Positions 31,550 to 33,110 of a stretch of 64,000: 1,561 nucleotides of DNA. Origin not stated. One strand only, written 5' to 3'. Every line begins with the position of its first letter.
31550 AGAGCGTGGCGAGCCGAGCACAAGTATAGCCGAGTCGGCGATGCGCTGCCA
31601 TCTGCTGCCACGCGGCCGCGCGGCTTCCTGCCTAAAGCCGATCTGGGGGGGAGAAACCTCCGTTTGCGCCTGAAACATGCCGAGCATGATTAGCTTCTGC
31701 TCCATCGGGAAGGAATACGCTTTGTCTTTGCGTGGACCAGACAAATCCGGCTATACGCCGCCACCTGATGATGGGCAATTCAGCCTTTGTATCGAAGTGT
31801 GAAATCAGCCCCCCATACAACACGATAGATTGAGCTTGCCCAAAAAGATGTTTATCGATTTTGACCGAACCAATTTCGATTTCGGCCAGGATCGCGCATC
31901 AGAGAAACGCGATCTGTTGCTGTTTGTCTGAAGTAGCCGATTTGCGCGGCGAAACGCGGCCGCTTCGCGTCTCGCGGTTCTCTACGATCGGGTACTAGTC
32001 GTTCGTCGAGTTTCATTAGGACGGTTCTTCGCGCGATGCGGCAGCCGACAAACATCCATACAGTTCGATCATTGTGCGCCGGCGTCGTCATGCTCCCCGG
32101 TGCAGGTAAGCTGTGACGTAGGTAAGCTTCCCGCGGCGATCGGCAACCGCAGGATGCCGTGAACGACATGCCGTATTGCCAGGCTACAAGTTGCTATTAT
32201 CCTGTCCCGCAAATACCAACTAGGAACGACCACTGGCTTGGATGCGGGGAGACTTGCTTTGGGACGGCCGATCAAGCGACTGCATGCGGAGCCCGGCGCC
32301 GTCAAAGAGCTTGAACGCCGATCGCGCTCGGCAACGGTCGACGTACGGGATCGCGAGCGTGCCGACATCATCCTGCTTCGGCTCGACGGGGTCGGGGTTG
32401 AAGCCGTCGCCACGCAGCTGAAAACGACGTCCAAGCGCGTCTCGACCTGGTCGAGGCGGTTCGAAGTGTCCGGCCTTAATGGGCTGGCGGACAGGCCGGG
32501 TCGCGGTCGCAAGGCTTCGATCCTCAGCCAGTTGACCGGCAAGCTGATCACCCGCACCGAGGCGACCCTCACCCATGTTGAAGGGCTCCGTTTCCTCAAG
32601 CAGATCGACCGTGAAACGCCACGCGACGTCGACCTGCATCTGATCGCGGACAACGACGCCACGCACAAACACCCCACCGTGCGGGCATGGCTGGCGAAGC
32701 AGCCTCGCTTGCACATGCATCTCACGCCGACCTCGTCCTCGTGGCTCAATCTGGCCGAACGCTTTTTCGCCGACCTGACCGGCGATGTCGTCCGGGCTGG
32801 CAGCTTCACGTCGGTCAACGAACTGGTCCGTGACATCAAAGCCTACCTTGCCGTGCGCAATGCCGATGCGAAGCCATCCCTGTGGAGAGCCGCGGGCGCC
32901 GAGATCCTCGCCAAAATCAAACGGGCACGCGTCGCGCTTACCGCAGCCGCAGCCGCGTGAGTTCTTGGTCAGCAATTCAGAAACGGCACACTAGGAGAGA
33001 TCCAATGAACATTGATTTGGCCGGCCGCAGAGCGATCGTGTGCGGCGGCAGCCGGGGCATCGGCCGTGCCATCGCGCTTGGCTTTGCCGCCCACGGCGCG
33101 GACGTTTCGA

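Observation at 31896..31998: Second dispersed repeat with a hammerhead-ribozyme-like core (copy 1)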

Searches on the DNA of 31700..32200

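Call 4: search_rna_families(source=window, start=31700, end=32200, threshold=evalue, max_evalue=10, show_alignments=3)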
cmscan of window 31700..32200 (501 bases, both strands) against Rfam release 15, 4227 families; matches with E-value up to 10: 1.
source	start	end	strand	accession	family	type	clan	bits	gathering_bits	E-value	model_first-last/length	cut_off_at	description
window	32141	32159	+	RF00077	SraB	Gene; sRNA;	-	12.2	130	7.7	143-161/169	no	SraB RNA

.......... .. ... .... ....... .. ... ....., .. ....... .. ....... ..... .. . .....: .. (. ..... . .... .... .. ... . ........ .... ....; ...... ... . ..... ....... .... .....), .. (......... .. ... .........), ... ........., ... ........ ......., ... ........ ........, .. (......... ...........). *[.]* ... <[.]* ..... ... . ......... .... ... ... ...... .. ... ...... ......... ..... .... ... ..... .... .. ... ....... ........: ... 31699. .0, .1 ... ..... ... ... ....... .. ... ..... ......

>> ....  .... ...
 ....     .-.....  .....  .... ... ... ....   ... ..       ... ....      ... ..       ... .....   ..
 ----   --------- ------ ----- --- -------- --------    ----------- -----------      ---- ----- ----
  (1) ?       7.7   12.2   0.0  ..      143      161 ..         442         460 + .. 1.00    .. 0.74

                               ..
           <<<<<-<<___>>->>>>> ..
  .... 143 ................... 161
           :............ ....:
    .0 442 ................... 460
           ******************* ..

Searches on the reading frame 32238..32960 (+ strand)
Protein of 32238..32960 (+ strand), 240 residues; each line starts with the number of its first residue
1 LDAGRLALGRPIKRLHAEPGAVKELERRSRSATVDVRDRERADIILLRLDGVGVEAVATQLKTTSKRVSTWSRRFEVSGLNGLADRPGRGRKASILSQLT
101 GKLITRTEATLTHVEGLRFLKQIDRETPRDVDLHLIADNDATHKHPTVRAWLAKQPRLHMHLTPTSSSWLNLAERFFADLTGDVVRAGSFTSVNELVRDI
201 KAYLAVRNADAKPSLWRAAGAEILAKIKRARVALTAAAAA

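Call 34: search_protein_families(library=pfam, proteins=[window:32238-32960:+])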
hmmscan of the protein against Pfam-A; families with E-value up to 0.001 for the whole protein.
window:32238-32960:+ (240 aa): 5 families
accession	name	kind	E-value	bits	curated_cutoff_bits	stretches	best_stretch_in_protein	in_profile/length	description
PF13358.12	DDE_3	-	6.3e-14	52.5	28.6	1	88-196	33-145/146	DDE superfamily endonuclease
PF13518.12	HTH_28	-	1.7e-08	34.9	25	1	40-91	1-52/52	Helix-turn-helix domain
PF13384.12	HTH_23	-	2.7e-07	30.6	24.6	1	36-83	2-49/50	Homeodomain-like domain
PF13565.12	HTH_32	-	4.3e-06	27.6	33.7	1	68-152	2-73/73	Homeodomain-like domain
PF13551.12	HTH_29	-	3.4e-05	24.3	28.1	1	41-97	1-59/64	Winged helix-turn helix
